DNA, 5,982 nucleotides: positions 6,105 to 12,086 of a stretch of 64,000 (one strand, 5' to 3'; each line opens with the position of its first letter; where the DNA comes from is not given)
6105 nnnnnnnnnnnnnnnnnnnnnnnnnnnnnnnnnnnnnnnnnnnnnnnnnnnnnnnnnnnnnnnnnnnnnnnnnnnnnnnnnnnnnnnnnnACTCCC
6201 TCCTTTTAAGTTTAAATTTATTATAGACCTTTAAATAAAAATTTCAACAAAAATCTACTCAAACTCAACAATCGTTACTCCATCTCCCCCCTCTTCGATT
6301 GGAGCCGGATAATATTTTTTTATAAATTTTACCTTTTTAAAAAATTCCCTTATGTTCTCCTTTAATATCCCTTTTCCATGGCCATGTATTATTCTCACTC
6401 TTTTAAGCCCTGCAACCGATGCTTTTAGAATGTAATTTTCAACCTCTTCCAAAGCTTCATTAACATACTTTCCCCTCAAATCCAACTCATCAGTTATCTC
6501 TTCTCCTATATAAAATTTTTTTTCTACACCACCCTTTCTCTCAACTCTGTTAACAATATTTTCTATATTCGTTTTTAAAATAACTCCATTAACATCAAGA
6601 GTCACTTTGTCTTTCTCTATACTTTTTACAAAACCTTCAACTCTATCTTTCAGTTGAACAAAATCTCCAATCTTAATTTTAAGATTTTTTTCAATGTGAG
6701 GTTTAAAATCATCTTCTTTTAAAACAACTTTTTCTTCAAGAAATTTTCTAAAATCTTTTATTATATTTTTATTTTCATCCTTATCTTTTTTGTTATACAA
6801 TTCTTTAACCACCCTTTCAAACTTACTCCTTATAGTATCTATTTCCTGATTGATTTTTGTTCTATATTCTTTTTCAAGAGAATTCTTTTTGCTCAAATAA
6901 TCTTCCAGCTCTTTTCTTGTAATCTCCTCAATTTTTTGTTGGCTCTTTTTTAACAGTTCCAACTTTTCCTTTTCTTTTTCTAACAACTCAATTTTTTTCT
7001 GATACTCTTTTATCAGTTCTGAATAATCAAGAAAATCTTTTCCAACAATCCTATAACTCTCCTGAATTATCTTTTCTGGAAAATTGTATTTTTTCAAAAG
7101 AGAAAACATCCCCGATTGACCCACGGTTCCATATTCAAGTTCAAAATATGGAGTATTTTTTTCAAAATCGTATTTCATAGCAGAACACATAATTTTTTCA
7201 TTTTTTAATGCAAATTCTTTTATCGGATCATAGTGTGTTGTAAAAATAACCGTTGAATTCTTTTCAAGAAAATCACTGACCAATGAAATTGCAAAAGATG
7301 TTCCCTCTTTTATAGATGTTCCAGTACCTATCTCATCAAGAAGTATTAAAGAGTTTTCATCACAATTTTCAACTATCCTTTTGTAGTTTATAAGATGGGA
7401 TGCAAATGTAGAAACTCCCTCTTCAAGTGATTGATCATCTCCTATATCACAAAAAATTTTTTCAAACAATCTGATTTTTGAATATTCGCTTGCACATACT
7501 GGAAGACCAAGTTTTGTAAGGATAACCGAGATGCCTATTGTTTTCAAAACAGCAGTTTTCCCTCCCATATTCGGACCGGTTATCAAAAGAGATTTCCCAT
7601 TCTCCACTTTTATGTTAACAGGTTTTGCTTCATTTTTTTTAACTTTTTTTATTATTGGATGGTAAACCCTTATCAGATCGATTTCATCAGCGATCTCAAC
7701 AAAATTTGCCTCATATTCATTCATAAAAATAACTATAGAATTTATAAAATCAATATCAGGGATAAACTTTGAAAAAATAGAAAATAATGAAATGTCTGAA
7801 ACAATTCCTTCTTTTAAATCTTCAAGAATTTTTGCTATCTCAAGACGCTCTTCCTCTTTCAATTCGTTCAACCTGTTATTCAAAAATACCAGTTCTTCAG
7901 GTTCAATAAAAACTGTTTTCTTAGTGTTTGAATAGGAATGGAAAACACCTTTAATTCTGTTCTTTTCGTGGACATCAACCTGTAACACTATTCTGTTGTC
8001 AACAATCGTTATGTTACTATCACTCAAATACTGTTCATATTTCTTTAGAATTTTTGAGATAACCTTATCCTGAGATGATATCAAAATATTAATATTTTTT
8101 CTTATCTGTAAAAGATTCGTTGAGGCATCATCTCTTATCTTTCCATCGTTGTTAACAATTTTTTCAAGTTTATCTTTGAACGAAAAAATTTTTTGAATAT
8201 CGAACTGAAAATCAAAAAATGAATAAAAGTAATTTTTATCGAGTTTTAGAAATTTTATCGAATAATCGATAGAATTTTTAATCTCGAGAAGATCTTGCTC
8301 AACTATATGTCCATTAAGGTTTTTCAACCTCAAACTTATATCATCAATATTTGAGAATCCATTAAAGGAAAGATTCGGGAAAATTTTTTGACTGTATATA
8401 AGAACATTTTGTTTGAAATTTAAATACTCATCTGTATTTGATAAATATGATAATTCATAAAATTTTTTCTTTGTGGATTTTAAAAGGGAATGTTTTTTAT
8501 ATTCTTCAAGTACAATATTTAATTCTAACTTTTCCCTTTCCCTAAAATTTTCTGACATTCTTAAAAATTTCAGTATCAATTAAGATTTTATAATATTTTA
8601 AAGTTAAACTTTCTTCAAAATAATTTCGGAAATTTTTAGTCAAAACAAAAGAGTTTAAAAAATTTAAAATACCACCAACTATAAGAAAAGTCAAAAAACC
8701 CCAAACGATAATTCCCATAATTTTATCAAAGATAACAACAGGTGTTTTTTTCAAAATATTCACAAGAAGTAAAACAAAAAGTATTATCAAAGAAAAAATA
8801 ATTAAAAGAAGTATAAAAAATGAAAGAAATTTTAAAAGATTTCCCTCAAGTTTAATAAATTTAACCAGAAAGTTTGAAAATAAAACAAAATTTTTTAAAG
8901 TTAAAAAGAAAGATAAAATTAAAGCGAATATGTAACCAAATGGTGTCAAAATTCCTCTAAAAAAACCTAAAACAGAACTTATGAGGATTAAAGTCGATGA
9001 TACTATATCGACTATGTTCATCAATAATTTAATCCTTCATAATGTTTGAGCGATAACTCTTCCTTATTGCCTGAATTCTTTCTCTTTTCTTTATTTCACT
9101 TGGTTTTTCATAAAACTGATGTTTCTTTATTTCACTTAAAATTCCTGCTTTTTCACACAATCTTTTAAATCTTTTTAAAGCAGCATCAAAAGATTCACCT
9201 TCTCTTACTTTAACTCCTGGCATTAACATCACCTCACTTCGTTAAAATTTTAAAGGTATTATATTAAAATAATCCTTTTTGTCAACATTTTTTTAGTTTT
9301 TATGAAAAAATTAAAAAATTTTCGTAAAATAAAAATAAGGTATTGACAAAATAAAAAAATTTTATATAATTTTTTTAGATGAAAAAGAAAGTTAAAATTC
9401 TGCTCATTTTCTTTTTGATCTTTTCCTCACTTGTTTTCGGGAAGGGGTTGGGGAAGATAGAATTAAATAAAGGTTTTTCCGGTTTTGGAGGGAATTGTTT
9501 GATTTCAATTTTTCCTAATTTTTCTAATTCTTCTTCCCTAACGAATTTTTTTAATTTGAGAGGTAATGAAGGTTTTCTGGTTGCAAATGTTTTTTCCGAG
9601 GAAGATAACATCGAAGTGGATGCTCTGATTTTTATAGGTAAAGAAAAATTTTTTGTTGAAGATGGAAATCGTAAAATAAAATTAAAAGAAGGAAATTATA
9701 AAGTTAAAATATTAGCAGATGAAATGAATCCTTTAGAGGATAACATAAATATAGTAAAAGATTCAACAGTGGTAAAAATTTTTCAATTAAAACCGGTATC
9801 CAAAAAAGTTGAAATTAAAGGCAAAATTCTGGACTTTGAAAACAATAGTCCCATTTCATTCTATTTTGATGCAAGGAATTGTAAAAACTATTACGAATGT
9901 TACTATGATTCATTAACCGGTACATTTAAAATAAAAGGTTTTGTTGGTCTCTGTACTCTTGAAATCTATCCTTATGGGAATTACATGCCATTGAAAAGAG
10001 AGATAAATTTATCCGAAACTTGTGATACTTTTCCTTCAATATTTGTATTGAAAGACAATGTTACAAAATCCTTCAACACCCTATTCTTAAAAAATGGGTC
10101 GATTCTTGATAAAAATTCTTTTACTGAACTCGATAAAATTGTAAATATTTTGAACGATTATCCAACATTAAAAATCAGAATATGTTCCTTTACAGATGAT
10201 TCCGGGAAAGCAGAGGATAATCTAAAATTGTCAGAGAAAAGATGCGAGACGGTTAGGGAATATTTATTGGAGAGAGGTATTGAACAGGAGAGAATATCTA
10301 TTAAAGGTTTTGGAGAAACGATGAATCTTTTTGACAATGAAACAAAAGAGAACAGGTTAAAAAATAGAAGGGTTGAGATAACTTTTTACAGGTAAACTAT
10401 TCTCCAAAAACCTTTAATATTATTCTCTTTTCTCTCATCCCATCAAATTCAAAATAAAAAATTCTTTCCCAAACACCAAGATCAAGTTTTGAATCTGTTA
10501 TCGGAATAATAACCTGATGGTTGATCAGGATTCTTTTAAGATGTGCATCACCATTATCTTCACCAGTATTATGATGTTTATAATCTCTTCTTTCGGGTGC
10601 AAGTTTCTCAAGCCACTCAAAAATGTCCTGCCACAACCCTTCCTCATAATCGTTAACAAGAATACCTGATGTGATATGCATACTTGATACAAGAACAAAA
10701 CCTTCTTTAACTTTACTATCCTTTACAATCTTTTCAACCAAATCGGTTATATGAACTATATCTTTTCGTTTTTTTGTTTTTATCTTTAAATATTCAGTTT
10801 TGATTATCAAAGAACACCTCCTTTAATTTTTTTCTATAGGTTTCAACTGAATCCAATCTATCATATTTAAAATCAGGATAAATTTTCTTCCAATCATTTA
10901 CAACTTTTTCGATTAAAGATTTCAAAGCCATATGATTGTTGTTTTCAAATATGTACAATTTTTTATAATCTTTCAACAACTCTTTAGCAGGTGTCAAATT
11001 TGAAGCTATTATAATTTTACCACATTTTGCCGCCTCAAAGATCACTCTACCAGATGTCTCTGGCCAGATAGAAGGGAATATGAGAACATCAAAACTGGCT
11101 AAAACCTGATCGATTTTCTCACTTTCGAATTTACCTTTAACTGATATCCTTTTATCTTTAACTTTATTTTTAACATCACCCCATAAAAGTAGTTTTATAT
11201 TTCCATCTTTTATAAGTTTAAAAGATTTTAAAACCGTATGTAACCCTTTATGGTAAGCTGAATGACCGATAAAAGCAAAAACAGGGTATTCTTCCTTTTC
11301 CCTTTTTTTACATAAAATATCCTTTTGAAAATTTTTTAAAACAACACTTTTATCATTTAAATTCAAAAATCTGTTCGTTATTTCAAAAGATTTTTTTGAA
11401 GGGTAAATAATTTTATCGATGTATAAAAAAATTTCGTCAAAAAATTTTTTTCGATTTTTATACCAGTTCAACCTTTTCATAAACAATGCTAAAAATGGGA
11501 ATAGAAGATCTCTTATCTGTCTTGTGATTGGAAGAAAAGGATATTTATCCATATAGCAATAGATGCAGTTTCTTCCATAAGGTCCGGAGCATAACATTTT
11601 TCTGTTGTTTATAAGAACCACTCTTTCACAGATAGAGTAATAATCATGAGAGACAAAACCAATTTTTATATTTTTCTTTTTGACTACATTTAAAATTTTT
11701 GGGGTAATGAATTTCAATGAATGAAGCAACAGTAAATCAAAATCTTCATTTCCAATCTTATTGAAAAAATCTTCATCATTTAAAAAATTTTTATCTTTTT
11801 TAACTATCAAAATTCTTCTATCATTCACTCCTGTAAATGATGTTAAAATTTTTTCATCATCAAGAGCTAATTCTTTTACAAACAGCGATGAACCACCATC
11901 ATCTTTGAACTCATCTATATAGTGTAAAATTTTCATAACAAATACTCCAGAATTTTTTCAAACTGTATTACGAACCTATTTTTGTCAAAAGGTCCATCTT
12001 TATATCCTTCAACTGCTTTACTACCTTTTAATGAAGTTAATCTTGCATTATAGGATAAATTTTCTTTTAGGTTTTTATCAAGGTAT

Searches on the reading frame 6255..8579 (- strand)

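Call 20: search_protein_families(library=pfam, proteins=[window:6255-8579:-], max_evalue=1)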
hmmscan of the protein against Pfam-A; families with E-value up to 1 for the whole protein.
window:6255-8579:- (774 aa): 5 families
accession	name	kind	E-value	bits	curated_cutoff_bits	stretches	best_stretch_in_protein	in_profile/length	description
PF00488.27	MutS_V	-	1.5e-34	120.1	30.2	1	332-511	2-183/188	MutS domain V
PF01713.27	Smr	-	5.8e-22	78.1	25.7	1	699-773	1-76/77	Smr domain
PF12290.13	DUF3802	-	0.00054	20.8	26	1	518-613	7-101/111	Protein of unknown function (DUF3802)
PF01330.27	RuvA_N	-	0.075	13.6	23.6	1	646-678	4-37/61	RuvA N terminal domain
PF18593.6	CdiI_2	-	0.78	11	26.7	0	577-618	14-55/91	CdiI immunity protein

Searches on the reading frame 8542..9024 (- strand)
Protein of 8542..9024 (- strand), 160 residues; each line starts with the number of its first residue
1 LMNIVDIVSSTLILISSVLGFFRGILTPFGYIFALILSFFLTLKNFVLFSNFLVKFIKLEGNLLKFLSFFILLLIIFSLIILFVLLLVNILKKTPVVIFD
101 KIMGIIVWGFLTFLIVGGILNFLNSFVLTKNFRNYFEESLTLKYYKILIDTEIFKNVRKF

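Call 12: search_protein_families(library=ncbifam, proteins=[window:8542-9024:-], max_evalue=0.01)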
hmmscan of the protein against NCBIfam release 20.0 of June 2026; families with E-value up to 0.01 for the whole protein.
window:8542-9024:- (160 aa): 0 families

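Call 20: search_protein_families(library=pfam, proteins=[window:8542-9024:-], max_evalue=1)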
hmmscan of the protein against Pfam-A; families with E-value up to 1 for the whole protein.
window:8542-9024:- (160 aa): 1 family
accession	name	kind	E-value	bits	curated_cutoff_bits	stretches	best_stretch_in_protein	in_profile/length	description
PF02674.22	Colicin_V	-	5e-12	46.4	29.3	1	5-145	1-139/144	Colicin V production protein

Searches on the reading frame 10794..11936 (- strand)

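Call 7: search_protein_families(library=pfam, proteins=[window:10794-11936:-], max_evalue=0.00001)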
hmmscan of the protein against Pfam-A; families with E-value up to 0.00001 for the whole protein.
window:10794-11936:- (380 aa): 2 families
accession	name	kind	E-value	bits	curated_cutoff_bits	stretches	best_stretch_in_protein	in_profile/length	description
PF00534.26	Glycos_transf_1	-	1.2e-23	83.9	26.4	1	210-351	8-161/172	Glycosyl transferases group 1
PF13692.12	Glyco_trans_1_4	-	1.4e-15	58.3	27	1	218-348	2-142/142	Glycosyl transferases group 1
